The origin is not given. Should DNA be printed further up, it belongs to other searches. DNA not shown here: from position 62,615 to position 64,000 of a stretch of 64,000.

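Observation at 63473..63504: Octanucleotide repeat (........)x4 inside a GT4 gene: candidate phase-variation switch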

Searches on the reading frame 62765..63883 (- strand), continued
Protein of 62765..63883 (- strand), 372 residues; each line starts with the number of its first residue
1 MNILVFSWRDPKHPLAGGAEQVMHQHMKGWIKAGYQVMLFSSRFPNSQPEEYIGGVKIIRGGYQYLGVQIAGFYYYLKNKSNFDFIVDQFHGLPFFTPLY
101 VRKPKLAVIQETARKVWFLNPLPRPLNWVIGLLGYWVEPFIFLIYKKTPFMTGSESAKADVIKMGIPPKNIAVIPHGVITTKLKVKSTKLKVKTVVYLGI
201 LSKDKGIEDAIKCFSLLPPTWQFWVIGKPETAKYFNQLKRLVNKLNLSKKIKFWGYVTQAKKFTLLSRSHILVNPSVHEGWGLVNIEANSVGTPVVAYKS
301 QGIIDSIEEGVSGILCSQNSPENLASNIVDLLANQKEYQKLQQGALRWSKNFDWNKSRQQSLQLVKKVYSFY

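Call 24: find_encoding_contigs(protein=P0002, flank=5000, max_places=3)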
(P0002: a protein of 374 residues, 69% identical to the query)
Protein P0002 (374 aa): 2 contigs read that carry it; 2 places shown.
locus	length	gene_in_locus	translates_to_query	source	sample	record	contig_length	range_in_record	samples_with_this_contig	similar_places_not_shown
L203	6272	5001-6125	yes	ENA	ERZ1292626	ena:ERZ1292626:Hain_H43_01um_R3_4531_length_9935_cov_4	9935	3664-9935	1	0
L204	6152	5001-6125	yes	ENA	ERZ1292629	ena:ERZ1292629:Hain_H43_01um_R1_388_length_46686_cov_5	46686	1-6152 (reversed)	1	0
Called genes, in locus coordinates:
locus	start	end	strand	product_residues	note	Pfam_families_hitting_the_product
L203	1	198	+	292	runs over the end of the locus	PF00535:Glycos_transf_2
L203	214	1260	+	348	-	PF13579:Glyco_trans_4_4 (faint), PF13439:Glyco_transf_4, PF00534:Glycos_transf_1, PF13692:Glyco_trans_1_4, PF13524:Glyco_trans_1_2 (weak)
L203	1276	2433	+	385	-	PF04188:Mannosyl_trans2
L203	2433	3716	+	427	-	PF13440:Polysacc_synt_3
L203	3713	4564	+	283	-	PF00535:Glycos_transf_2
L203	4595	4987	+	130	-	PF05635:23S_rRNA_IVP, PF22296:bAvd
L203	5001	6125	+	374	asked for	PF13439:Glyco_transf_4, PF20706:GT4-conflict, PF00534:Glycos_transf_1, PF13692:Glyco_trans_1_4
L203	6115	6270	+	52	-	?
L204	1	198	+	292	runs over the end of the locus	PF00535:Glycos_transf_2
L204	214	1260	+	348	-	PF13579:Glyco_trans_4_4 (faint), PF13439:Glyco_transf_4, PF00534:Glycos_transf_1, PF13692:Glyco_trans_1_4, PF13524:Glyco_trans_1_2 (weak)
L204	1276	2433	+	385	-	PF04188:Mannosyl_trans2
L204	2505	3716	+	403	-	PF13440:Polysacc_synt_3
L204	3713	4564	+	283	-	PF00535:Glycos_transf_2, PF10111:Glyco_tranf_2_2 (faint)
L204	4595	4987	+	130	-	PF05635:23S_rRNA_IVP, PF22296:bAvd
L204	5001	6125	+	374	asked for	PF13439:Glyco_transf_4, PF20706:GT4-conflict, PF00534:Glycos_transf_1, PF13692:Glyco_trans_1_4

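Call 25: find_encoding_contigs(protein=P0004, flank=5000, max_places=3)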
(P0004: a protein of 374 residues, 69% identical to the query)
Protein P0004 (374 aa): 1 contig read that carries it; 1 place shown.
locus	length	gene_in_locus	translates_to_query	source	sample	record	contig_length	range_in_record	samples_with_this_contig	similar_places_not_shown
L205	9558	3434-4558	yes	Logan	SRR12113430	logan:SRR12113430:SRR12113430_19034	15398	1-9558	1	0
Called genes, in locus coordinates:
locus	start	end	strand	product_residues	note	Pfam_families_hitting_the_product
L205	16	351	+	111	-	-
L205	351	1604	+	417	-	PF01943:Polysacc_synt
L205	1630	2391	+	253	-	PF00535:Glycos_transf_2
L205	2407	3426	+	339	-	PF13432:TPR_16 (faint), PF00515:TPR_1 (faint), PF07719:TPR_2 (faint), PF13176:TPR_7 (faint), PF13424:TPR_12 (faint), PF14559:TPR_19 (faint), PF13181:TPR_8 (faint)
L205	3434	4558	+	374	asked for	PF13439:Glyco_transf_4, PF20706:GT4-conflict, PF00534:Glycos_transf_1, PF13692:Glyco_trans_1_4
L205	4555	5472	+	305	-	PF03706:LPG_synthase_TM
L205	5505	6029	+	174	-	PF18915:DUF5667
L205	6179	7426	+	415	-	PF01209:Ubie_methyltran, PF13489:Methyltransf_23, PF13847:Methyltransf_31, PF08241:Methyltransf_11, PF08242:Methyltransf_12, PF13649:Methyltransf_25, PF13489:Methyltransf_23, PF13847:Methyltransf_31, +8 more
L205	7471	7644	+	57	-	-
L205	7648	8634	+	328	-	PF00106:adh_short, PF01073:3Beta_HSD, PF01370:Epimerase, PF02719:Polysacc_synt_2, PF04321:RmlD_sub_bind, PF05368:NmrA, PF13460:NAD_binding_10, PF16363:GDP_Man_Dehyd, +2 more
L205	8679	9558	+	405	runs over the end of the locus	PF13439:Glyco_transf_4, PF13477:Glyco_trans_4_2 (weak), PF13579:Glyco_trans_4_4 (weak), PF00534:Glycos_transf_1, PF13692:Glyco_trans_1_4, PF13524:Glyco_trans_1_2 (weak)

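Call 40: find_homologous_proteins(query=P0003, max_evalue=1e-30)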
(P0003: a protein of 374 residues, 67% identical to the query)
Query P0003 (374 aa): 4604 proteins with E <= 1e-30 among 8000 candidates; the best 120 are listed.
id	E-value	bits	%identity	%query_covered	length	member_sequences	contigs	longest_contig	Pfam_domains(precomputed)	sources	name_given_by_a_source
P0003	1.9e-250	848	100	100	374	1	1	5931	PF00534.27,PF13439.13,PF20706.4,PF13692.13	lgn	-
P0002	1.2e-181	622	70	99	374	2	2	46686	PF00534.27,PF13439.13,PF20706.4,PF13692.13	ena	-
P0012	1.3e-179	615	69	99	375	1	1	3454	PF00534.27,PF13439.13,PF20706.4,PF13692.13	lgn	-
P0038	1.2e-175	602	69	100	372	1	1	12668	PF00534.27,PF13439.13,PF20706.4,PF13692.13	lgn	-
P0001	1.3e-175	602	67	99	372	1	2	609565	PF00534.27,PF13439.13,PF20706.4,PF13692.13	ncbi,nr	ncbi:glycosyltransferase family 4 protein [Candidatus Microgenomates bacterium]|nr:glycosyltransfera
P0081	1.0e-174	599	68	100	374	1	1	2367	PF00534.27,PF13439.13,PF20706.4,PF13692.13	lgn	-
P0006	9.5e-174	596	67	99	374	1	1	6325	PF00534.27,PF13439.13,PF20706.4,PF13692.13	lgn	-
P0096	1.4e-173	595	69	99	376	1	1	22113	PF00534.27,PF13439.13,PF20706.4,PF13692.13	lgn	-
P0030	2.4e-173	594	67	99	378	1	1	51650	PF00534.27,PF13439.13,PF20706.4,PF13692.13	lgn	-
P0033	2.9e-173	594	68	99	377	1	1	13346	PF00534.27,PF13439.13,PF20706.4,PF13692.13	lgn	-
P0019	5.3e-173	593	66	100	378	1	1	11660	PF00534.27,PF13439.13,PF20706.4,PF13692.13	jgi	-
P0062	6.5e-173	593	68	98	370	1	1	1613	PF00534.27,PF13439.13,PF20706.4,PF13692.13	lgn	-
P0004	1.1e-172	592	69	99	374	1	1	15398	PF00534.27,PF13439.13,PF20706.4,PF13692.13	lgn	-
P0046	2.3e-172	591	68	100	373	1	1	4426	PF00534.27,PF13579.13,PF13439.13,PF20706.4,PF13692.13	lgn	-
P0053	3.5e-172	591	67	99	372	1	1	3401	PF00534.27,PF13439.13,PF20706.4,PF13692.13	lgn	-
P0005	4.9e-172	590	49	98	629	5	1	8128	PF00534.27,PF13439.13,PF20706.4,PF13692.13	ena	-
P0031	6.9e-172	590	66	100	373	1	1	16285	PF00534.27,PF13439.13,PF20706.4,PF13692.13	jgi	-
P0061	1.9e-171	588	69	99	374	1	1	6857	PF00534.27,PF13439.13,PF20706.4,PF13692.13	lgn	-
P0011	4.1e-171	587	67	99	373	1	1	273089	PF00534.27,PF13439.13,PF20706.4,PF13692.13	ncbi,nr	ncbi:MAG: glycosyltransferase family 4 protein [bacterium]|nr:glycosyltransferase family 4 protein [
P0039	4.6e-171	587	65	100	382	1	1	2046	PF00534.27,PF13439.13,PF20706.4,PF13692.13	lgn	-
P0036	8.8e-170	583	67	99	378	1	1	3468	PF00534.27,PF13439.13,PF20706.4,PF13692.13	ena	-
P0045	2.8e-169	581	66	99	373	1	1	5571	PF00534.27,PF13439.13,PF20706.4,PF13692.13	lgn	-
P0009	3.9e-169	581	68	95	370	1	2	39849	PF00534.27,PF13439.13,PF20706.4,PF13692.13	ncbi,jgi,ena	-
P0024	4.0e-169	581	66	100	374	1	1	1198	PF00534.27,PF13439.13,PF20706.4,PF13692.13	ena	-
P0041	4.8e-169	580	67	98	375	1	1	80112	PF00534.27,PF13439.13,PF20706.4,PF13692.13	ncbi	-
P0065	5.2e-169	580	68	99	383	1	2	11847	PF00534.27,PF13439.13,PF20706.4,PF13692.13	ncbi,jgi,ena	-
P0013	8.1e-169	580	67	99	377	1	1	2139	PF00534.27,PF13439.13,PF20706.4,PF13692.13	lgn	-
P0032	8.2e-169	580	65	99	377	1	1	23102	PF00534.27,PF13439.13,PF20706.4,PF13692.13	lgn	-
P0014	9.3e-169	579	65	100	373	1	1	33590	PF00534.27,PF13439.13,PF20706.4,PF13692.13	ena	-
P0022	9.7e-169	579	66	100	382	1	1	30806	PF00534.27,PF13439.13,PF20706.4,PF13692.13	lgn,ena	-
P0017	1.3e-168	579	67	95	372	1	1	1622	PF00534.27,PF13439.13,PF20706.4,PF13692.13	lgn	-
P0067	1.7e-168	578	65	99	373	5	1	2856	PF00534.27,PF13439.13,PF20706.4,PF13692.13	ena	-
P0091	2.1e-168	578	66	100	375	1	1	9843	PF00534.27,PF13439.13,PF20706.4,PF13692.13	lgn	-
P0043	2.4e-168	578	67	99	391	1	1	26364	PF00534.27,PF13439.13,PF20706.4,PF13692.13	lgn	-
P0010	6.7e-168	577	65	99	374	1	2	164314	PF00534.27,PF13439.13,PF20706.4,PF13692.13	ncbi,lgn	-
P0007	7.6e-168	576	66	99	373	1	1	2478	PF00534.27,PF13439.13,PF20706.4,PF13692.13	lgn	-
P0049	1.0e-167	576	66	99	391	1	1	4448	PF00534.27,PF13439.13,PF20706.4,PF13692.13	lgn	-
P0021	1.5e-167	575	65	99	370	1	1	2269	PF00534.27,PF13439.13,PF20706.4,PF13692.13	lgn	-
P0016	3.7e-167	574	68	99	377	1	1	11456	PF00534.27,PF13439.13,PF20706.4,PF13692.13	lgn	-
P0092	4.6e-167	574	65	99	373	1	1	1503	PF00534.27,PF13439.13,PF20706.4,PF13692.13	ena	-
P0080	6.7e-167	573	67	99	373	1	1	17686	PF00534.27,PF13439.13,PF20706.4,PF13692.13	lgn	-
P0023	7.6e-167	573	66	99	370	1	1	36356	PF00534.27,PF13439.13,PF20706.4,PF13692.13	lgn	-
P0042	1.1e-166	572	67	99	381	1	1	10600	PF00534.27,PF13439.13,PF20706.4,PF13692.13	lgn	-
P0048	1.5e-166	572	66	99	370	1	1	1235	PF00534.27,PF13439.13,PF20706.4,PF13692.13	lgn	-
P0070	1.7e-166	572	65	99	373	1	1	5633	PF00534.27,PF13439.13,PF20706.4,PF13692.13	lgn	-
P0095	2.0e-166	572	64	100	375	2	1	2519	PF00534.27,PF13439.13,PF20706.4,PF13692.13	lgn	-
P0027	3.8e-166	571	62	100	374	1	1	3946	PF00534.27,PF13439.13,PF20706.4,PF13692.13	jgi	-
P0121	7.8e-166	570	64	99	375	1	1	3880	PF00534.27,PF13439.13,PF20706.4,PF13692.13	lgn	-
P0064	9.2e-166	569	65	100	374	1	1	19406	PF00534.27,PF13439.13,PF20706.4,PF13692.13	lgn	-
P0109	1.8e-165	568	65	99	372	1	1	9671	PF00534.27,PF13439.13,PF20706.4,PF13692.13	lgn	-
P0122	2.0e-165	568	65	99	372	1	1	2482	PF00534.27,PF13439.13,PF20706.4,PF13692.13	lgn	-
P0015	2.6e-165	568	65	99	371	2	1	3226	PF00534.27,PF13439.13,PF20706.4,PF13692.13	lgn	-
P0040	3.0e-165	568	65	99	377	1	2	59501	PF00534.27,PF13439.13,PF20706.4,PF13692.13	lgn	-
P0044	3.2e-165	568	64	99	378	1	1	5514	PF00534.27,PF13439.13,PF20706.4,PF13692.13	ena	-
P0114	4.6e-165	567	66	99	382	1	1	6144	PF00534.27,PF13439.13,PF20706.4,PF13692.13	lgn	-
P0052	5.2e-165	567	65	99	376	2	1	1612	PF00534.27,PF13439.13,PF20706.4,PF13692.13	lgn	-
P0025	5.3e-165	567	64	99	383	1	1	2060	PF00534.27,PF13439.13,PF20706.4,PF13692.13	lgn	-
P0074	7.1e-165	567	64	99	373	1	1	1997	PF00534.27,PF13439.13,PF20706.4,PF13692.13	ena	-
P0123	7.8e-165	566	63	99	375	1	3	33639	PF00534.27,PF13439.13,PF20706.4,PF13692.13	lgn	-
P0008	8.8e-165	566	66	99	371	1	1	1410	PF00534.27,PF13439.13,PF20706.4,PF13692.13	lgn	-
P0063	1.1e-164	566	64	99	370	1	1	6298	PF00534.27,PF13439.13,PF20706.4,PF13692.13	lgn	-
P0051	1.1e-164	566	65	98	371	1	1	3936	PF00534.27,PF13439.13,PF20706.4,PF13692.13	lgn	-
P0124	1.5e-164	565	65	96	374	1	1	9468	PF00534.27,PF13439.13,PF20706.4,PF13692.13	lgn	-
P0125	1.8e-164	565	65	100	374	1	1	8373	PF00534.27,PF13439.13,PF20706.4,PF13692.13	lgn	-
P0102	2.3e-164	565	65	100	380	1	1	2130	PF00534.27,PF13439.13,PF20706.4,PF13692.13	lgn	-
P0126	2.6e-164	565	66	99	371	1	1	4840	PF00534.27,PF13439.13,PF20706.4,PF13692.13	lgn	-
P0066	2.7e-164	565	65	99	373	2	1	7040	PF00534.27,PF13439.13,PF20706.4,PF13692.13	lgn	-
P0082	3.4e-164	564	62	100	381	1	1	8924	PF00534.27,PF13439.13,PF20706.4,PF13692.13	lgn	-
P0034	4.2e-164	564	65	98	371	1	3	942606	PF00534.27,PF13439.13,PF20706.4,PF13692.13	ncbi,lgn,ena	-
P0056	4.4e-164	564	65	99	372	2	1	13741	PF00534.27,PF13439.13,PF20706.4,PF13692.13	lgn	-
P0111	5.3e-164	564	63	99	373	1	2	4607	PF00534.27,PF13439.13,PF20706.4,PF13692.13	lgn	-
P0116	5.8e-164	564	63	99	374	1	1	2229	PF00534.27,PF13439.13,PF20706.4,PF13692.13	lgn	-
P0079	5.8e-164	564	64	100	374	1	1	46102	PF00534.27,PF13439.13,PF20706.4,PF13692.13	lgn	-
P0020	6.0e-164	563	65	98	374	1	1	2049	PF00534.27,PF13579.13,PF13439.13,PF20706.4,PF13692.13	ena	-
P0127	6.2e-164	563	64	100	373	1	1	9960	PF00534.27,PF13439.13,PF20706.4,PF13692.13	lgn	-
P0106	6.3e-164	563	62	100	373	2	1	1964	PF00534.27,PF13439.13,PF20706.4,PF13692.13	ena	-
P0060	8.0e-164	563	65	99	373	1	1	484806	PF00534.27,PF13439.13,PF20706.4,PF13692.13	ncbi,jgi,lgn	-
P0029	8.4e-164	563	63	99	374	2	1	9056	PF00534.27,PF13439.13,PF20706.4,PF13692.13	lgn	-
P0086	1.2e-163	563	65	99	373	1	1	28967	PF00534.27,PF13439.13,PF20706.4,PF13692.13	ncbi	ncbi:MAG: glycosyltransferase family 4 protein [Patescibacteria group bacterium]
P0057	1.6e-163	562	65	99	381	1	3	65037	PF00534.27,PF13439.13,PF20706.4,PF13692.13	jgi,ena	-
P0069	2.0e-163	562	62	100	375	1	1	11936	PF00534.27,PF13439.13,PF20706.4,PF13692.13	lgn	-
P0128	2.1e-163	562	69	90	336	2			PF00534.27,PF13439.13,PF20706.4,PF13692.13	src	-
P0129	3.8e-163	561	64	99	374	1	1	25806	PF00534.27,PF13439.13,PF20706.4,PF13692.13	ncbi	-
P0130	4.5e-163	561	65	99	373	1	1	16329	PF00534.27,PF13439.13,PF20706.4,PF13692.13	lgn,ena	-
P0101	5.0e-163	560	65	99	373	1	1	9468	PF00534.27,PF13439.13,PF20706.4,PF13692.13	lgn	-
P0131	5.1e-163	560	65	100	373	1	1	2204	PF00534.27,PF13439.13,PF20706.4,PF13692.13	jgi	jgi:glycosyltransferase involved in cell wall biosynthesis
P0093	5.2e-163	560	63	100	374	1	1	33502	PF00534.27,PF13439.13,PF20706.4,PF13692.13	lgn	-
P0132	5.2e-163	560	64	99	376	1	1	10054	PF00534.27,PF13439.13,PF20706.4,PF13692.13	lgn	-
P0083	8.6e-163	560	65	99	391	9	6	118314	PF00534.27,PF13439.13,PF20706.4,PF13692.13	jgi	-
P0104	1.3e-162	559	64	99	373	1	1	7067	PF00534.27,PF13439.13,PF20706.4,PF13692.13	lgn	-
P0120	1.4e-162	559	63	99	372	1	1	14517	PF00534.27,PF13439.13,PF20706.4,PF13692.13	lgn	-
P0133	2.0e-162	558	66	98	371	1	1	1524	PF00534.27,PF13439.13,PF20706.4,PF13692.13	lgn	-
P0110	2.4e-162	558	64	99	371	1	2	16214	PF00534.27,PF13439.13,PF20706.4,PF13692.13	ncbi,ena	-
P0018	3.1e-162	558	65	99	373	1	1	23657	PF00534.27,PF13579.13,PF13439.13,PF20706.4,PF13692.13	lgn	-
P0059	3.5e-162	558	63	99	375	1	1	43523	PF00534.27,PF13439.13,PF20706.4,PF13692.13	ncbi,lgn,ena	-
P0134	4.0e-162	557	65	99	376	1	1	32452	PF00534.27,PF13439.13,PF20706.4,PF13692.13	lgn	-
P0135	4.6e-162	557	63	100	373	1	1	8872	PF00534.27,PF13439.13,PF20706.4,PF13692.13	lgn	-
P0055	5.5e-162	557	63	100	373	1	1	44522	PF00534.27,PF13439.13,PF20706.4,PF13692.13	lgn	-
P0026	9.0e-162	556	63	96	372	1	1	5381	PF00534.27,PF13439.13,PF20706.4,PF13692.13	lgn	-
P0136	1.1e-161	556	63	99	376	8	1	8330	PF00534.27,PF13439.13,PF20706.4,PF13692.13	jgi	-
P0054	1.2e-161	556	64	99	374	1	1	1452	PF00534.27,PF13439.13,PF20706.4,PF13692.13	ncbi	-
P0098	1.7e-161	555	64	100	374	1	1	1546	PF00534.27,PF13439.13,PF20706.4,PF13692.13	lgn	-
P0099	2.0e-161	555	64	99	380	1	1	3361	PF00534.27,PF13439.13,PF20706.4,PF13692.13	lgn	-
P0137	2.0e-161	555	65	98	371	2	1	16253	PF00534.27,PF13439.13,PF20706.4,PF13692.13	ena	-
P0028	2.2e-161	555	61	99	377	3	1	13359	PF00534.27,PF13439.13,PF20706.4,PF13692.13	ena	-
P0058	2.3e-161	555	63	98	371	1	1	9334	PF00534.27,PF13439.13,PF20706.4,PF13692.13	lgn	-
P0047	2.7e-161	555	63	99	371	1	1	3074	PF00534.27,PF13439.13,PF20706.4,PF13692.13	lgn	-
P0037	2.8e-161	555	64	99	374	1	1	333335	PF00534.27,PF13579.13,PF13439.13,PF20706.4,PF13692.13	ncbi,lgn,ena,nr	ncbi:MAG: Glycosyl transferase family protein [Microgenomates group bacterium Gr01-1014_5]|nr:MAG: G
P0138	5.1e-161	554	64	100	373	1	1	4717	PF00534.27,PF13439.13,PF20706.4,PF13692.13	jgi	-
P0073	6.0e-161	554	63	99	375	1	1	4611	PF00534.27,PF13439.13,PF20706.4,PF13692.13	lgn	-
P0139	6.2e-161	554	63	100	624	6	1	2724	PF13847.13,PF13489.13,PF06325.20,PF00534.27,PF13649.13,PF13439.13,PF08241.19,PF08242.19,PF20706.4,PF13692.13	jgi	-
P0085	9.8e-161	553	63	99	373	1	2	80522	PF00534.27,PF13439.13,PF20706.4,PF13692.13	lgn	-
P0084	1.1e-160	553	65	99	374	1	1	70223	PF00534.27,PF13439.13,PF20706.4,PF13692.13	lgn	-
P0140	1.3e-160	553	64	99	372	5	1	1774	PF00534.27,PF13439.13,PF20706.4,PF13692.13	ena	-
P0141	1.4e-160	552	66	99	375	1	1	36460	PF00534.27,PF13439.13,PF20706.4,PF13692.13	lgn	-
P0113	1.4e-160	552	64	98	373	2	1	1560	PF00534.27,PF13439.13,PF20706.4,PF13692.13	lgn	-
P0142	1.6e-160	552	63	99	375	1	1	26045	PF00534.27,PF13439.13,PF20706.4,PF13692.13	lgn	-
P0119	2.5e-160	552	63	99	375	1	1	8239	PF00534.27,PF13439.13,PF20706.4,PF13692.13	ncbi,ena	-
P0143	3.4e-160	551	62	99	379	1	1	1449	PF00534.27,PF13439.13,PF20706.4,PF13692.13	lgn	-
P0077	4.4e-160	551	63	99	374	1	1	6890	PF00534.27,PF13439.13,PF20706.4,PF13692.13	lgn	-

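Call 42: search_solved_structures(query=A1, max_evalue=0.00001, show_alignments=1)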
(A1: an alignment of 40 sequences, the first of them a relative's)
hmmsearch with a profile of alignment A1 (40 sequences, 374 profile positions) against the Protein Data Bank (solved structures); distinct sequences matched with E-value up to 0.00001: 72 (the best 60 are shown).
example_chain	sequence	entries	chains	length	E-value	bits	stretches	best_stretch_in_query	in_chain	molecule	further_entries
2jjm_A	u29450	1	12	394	1.1e-17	67.4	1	189-349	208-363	GLYCOSYL TRANSFERASE, GROUP 1 FAMILY PROTEIN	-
3mbo_A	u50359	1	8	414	1.3e-17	67.1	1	189-349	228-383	Glycosyltransferase, group 1 family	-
6kih_A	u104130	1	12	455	2.8e-17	66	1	192-361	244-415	Tll1590 protein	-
3c4q_A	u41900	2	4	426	4.1e-16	62.2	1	192-367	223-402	Predicted glycosyltransferases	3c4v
3c48_A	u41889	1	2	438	4.2e-16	62.1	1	192-367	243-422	Predicted glycosyltransferases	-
6tvp_A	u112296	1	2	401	1.1e-14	57.5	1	193-370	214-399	Alpha-maltose-1-phosphate synthase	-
5i45_A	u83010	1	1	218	1.7e-14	56.9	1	193-347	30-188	Glycosyl transferases group 1 family protein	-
7qnt_AAA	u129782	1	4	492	1.5e-13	53.7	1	172-345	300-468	TarM(Se)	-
7qsg_A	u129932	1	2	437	1.6e-13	53.7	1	152-370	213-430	D-inositol 3-phosphate glycosyltransferase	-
7qd7_AAA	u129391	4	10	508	1.6e-13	53.6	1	172-345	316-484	TarM(Se)_G117R | TarM(Se)_G117R-4RboP | TarM(Se)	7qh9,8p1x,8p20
8dvz_A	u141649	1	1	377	1.8e-13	53.5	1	190-368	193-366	N, N'-diacetylbacillosaminyl-diphospho-undecaprenol alpha-1,3-N-acetylgalactosaminyltransf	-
3fro_A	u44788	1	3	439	1.9e-13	53.4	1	193-364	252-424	GlgA glycogen synthase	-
2bis_A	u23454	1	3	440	1.9e-13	53.4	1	193-364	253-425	GLGA GLYCOGEN SYNTHASE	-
3l01_A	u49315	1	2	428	2.2e-13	53.2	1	193-363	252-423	GlgA glycogen synthase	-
9v0l_A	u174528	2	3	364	2.5e-13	53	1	170-335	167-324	tetrahydrobiopterin glucosyltransferases | tetrahydrobiopterin glucosyltransferase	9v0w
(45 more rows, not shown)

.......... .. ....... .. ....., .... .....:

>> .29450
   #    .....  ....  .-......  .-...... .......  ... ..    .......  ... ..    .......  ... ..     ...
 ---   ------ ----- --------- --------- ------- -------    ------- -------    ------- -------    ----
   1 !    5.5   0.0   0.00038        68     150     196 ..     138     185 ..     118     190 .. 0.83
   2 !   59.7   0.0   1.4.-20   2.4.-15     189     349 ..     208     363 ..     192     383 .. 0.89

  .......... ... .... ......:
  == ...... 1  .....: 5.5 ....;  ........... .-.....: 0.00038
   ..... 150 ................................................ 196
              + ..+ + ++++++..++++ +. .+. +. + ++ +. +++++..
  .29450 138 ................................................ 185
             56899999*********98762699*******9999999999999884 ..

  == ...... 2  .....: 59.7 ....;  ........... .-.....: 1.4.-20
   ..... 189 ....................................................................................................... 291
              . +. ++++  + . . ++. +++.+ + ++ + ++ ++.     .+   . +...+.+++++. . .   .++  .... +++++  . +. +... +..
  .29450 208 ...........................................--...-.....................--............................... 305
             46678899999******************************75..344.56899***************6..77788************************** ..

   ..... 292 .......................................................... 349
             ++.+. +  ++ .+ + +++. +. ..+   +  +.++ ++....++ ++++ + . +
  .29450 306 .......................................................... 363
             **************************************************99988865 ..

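Call 46: find_encoding_contigs(protein=P0033, flank=1000, max_places=2)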
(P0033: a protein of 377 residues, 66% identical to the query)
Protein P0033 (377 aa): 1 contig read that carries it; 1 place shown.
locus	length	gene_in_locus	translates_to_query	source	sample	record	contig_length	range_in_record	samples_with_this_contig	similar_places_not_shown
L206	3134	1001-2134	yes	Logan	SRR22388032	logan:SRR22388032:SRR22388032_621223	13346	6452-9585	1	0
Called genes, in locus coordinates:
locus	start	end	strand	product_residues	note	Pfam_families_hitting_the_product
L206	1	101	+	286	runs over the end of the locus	PF00535:Glycos_transf_2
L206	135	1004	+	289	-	PF00892:EamA, PF03151:TPT (weak), PF10639:TMEM234 (weak), PF05653:Mg_trans_NIPA (weak), PF00892:EamA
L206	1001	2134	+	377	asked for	PF13439:Glyco_transf_4, PF20706:GT4-conflict, PF00534:Glycos_transf_1, PF13692:Glyco_trans_1_4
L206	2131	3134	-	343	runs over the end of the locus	PF13472:Lipase_GDSL_2 (weak)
